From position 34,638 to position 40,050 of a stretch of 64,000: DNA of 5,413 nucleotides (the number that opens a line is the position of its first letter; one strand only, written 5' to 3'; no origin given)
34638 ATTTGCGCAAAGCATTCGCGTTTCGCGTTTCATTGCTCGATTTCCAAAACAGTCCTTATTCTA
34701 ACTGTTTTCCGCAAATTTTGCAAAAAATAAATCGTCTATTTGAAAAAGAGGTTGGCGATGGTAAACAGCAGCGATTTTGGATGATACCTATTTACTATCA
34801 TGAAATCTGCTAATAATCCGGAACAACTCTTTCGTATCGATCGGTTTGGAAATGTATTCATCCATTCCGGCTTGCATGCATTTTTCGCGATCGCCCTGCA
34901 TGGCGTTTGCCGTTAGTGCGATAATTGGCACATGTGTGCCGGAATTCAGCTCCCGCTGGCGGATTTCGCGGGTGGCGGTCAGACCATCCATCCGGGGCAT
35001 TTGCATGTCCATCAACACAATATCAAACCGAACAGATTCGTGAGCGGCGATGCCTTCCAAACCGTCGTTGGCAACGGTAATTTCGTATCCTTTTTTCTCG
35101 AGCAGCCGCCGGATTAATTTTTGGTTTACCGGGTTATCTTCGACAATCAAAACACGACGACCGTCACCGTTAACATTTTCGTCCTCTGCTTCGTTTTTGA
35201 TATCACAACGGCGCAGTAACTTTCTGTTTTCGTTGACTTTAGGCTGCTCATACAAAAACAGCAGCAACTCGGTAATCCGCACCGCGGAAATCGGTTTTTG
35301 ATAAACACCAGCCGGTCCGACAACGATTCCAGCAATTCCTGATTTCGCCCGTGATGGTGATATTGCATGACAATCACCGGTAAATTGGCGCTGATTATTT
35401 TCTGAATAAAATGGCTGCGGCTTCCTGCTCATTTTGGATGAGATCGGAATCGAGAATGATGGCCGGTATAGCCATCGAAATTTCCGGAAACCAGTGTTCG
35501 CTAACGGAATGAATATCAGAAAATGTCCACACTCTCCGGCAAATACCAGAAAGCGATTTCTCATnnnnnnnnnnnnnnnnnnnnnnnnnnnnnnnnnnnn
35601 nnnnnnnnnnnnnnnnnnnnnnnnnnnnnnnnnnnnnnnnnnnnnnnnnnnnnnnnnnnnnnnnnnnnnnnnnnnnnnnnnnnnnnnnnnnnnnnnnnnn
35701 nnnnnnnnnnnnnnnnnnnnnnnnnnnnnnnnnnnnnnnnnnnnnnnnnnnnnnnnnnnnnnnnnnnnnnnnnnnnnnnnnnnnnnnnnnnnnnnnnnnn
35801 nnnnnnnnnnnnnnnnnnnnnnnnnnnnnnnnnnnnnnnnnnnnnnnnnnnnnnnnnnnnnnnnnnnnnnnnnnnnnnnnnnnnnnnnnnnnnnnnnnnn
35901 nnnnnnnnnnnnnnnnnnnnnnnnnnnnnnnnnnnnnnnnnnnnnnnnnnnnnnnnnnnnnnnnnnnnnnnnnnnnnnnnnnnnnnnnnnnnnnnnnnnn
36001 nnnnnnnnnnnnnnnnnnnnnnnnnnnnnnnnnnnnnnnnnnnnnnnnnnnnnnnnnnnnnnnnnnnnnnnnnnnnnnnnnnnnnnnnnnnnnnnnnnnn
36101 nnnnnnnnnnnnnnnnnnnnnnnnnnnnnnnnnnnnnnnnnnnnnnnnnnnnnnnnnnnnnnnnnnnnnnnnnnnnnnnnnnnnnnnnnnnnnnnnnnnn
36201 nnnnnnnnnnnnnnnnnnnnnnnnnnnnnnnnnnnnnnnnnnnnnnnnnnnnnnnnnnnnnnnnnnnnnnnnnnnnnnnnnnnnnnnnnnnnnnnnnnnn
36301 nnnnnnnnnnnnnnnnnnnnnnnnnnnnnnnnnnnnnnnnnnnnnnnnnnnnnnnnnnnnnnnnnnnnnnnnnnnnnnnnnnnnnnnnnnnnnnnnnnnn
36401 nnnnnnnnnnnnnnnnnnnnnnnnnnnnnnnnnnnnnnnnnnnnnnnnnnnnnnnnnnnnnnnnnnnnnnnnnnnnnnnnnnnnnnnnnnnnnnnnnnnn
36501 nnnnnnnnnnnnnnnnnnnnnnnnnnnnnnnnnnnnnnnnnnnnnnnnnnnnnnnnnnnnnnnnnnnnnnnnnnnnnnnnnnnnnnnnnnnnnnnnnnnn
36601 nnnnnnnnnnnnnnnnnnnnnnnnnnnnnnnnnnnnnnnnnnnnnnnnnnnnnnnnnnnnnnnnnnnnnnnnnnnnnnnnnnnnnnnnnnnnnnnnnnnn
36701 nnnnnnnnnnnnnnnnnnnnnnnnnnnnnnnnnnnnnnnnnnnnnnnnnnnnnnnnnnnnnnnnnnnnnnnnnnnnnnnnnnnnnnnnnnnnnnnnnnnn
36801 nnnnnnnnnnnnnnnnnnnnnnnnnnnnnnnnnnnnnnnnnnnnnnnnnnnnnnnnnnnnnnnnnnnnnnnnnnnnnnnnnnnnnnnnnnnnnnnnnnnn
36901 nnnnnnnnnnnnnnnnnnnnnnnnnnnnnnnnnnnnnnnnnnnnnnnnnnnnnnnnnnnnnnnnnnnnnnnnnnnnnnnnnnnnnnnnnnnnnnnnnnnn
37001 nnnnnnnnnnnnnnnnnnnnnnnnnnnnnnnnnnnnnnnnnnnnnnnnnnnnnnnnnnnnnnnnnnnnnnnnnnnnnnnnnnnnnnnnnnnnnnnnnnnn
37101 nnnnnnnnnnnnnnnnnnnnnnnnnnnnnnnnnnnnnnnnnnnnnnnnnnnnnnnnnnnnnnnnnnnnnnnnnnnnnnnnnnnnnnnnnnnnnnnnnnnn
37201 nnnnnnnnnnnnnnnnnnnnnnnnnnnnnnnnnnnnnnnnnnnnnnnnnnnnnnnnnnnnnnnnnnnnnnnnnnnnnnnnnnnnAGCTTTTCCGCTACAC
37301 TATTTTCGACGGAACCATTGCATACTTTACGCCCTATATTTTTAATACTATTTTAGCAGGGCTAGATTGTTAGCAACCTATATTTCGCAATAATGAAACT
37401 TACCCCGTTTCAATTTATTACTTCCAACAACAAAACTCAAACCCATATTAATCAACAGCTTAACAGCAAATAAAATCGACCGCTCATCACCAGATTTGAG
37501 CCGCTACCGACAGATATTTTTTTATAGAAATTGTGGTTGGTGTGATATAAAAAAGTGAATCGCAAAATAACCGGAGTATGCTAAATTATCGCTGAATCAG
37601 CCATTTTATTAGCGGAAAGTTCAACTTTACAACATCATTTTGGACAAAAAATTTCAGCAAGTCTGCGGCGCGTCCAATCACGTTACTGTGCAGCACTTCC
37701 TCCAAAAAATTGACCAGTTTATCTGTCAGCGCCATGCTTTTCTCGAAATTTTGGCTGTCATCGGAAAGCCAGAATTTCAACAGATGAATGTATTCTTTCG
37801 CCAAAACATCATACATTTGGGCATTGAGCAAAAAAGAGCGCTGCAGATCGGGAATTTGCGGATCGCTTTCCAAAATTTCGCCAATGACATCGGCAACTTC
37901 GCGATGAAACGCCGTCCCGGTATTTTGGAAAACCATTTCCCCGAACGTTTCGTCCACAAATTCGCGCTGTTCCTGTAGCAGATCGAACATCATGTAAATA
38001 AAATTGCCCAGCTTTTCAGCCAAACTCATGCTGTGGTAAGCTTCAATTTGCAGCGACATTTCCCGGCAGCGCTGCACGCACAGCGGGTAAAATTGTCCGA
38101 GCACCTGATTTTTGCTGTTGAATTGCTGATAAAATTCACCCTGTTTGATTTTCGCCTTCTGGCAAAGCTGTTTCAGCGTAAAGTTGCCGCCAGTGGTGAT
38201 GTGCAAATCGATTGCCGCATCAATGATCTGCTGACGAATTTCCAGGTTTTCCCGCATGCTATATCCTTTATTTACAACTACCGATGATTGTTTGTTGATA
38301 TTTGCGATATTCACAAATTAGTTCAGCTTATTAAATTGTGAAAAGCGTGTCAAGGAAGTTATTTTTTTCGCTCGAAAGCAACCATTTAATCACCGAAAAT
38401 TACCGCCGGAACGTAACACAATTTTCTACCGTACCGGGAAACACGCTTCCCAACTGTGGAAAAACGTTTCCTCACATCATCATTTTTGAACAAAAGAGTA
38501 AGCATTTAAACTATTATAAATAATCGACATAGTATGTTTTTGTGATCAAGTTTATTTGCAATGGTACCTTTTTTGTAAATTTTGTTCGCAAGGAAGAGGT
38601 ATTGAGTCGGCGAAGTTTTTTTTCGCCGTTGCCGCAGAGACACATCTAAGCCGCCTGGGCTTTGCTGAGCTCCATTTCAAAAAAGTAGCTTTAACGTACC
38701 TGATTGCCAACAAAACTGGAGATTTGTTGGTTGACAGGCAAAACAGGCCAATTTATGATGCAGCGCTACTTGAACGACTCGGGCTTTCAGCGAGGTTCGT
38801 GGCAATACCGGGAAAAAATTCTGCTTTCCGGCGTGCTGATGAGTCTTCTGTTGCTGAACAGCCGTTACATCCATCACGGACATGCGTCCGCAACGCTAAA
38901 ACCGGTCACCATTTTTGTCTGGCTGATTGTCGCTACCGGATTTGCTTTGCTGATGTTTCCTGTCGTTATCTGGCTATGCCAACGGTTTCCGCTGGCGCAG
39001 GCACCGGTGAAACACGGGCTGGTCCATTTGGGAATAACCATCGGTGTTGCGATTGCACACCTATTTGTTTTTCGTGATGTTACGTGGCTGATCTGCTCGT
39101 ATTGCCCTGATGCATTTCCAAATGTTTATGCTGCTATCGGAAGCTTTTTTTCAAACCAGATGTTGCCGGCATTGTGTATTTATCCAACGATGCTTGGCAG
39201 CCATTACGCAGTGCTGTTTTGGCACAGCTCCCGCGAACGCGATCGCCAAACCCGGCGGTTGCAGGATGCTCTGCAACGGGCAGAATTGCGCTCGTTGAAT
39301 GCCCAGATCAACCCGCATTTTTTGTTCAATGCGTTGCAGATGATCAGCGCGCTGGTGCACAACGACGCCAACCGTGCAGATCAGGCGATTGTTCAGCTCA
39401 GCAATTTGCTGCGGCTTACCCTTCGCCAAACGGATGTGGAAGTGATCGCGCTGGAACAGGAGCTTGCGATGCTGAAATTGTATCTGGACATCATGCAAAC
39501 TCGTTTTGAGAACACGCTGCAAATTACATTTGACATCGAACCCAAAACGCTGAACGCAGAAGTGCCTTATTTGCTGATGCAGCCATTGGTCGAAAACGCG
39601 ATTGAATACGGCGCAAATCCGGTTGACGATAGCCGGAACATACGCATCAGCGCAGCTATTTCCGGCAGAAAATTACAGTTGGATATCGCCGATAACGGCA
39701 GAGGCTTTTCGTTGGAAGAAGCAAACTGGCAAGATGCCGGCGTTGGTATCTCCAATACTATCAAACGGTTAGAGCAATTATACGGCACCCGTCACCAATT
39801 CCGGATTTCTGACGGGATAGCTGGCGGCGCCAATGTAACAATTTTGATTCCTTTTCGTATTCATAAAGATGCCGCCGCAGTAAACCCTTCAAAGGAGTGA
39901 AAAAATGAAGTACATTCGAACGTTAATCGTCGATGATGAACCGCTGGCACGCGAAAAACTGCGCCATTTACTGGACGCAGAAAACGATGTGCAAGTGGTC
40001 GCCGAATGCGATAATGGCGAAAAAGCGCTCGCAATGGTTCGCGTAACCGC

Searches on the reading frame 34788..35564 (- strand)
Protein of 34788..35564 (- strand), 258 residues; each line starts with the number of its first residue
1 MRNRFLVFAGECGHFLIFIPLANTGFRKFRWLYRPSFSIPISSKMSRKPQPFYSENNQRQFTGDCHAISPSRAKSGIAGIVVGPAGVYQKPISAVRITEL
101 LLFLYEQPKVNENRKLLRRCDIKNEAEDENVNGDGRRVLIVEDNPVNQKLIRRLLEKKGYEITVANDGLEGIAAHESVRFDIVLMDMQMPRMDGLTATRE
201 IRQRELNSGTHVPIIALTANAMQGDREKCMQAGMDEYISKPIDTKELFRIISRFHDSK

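Call 71: search_protein_families(library=pfam, proteins=[window:34788-35564:-], max_evalue=0.00001)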
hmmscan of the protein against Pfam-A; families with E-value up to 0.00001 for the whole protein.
window:34788-35564:- (258 aa): 1 family
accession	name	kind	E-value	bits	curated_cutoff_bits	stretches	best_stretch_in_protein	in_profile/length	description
PF00072.30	Response_reg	-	4.9e-33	114.1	30.2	1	138-251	1-110/111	Response regulator receiver domain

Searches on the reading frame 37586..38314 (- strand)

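Call 3: search_protein_families(library=pfam, proteins=[window:37586-38314:-], max_evalue=0.01)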
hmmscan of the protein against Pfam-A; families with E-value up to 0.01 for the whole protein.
window:37586-38314:- (242 aa): 2 families
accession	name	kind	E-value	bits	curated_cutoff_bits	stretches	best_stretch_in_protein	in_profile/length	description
PF17931.6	TetR_C_23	-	1.5e-15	58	29.1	1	101-222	1-126/127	Tetracyclin repressor-like, C-terminal domain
PF00440.29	TetR_N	-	4.2e-05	23.7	24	1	30-72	1-44/47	Bacterial regulatory proteins, tetR family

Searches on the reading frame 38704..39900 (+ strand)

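Call 3: search_protein_families(library=pfam, proteins=[window:38704-39900:+], max_evalue=0.01)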
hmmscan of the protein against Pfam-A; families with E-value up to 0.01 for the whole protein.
window:38704-39900:+ (398 aa): 3 families
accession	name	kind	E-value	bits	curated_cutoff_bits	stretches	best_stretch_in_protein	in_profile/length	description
PF06580.19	His_kinase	-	3.9e-24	85.1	25.2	1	193-271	1-80/81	Histidine kinase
PF02518.31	HATPase_c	-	3e-06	28.1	26.4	1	289-385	7-110/111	Histidine kinase-, DNA gyrase B-, and HSP90-like ATPase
PF13581.12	HATPase_c_2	-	0.0038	17.7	27.4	1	296-345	40-98/127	Histidine kinase-like ATPase domain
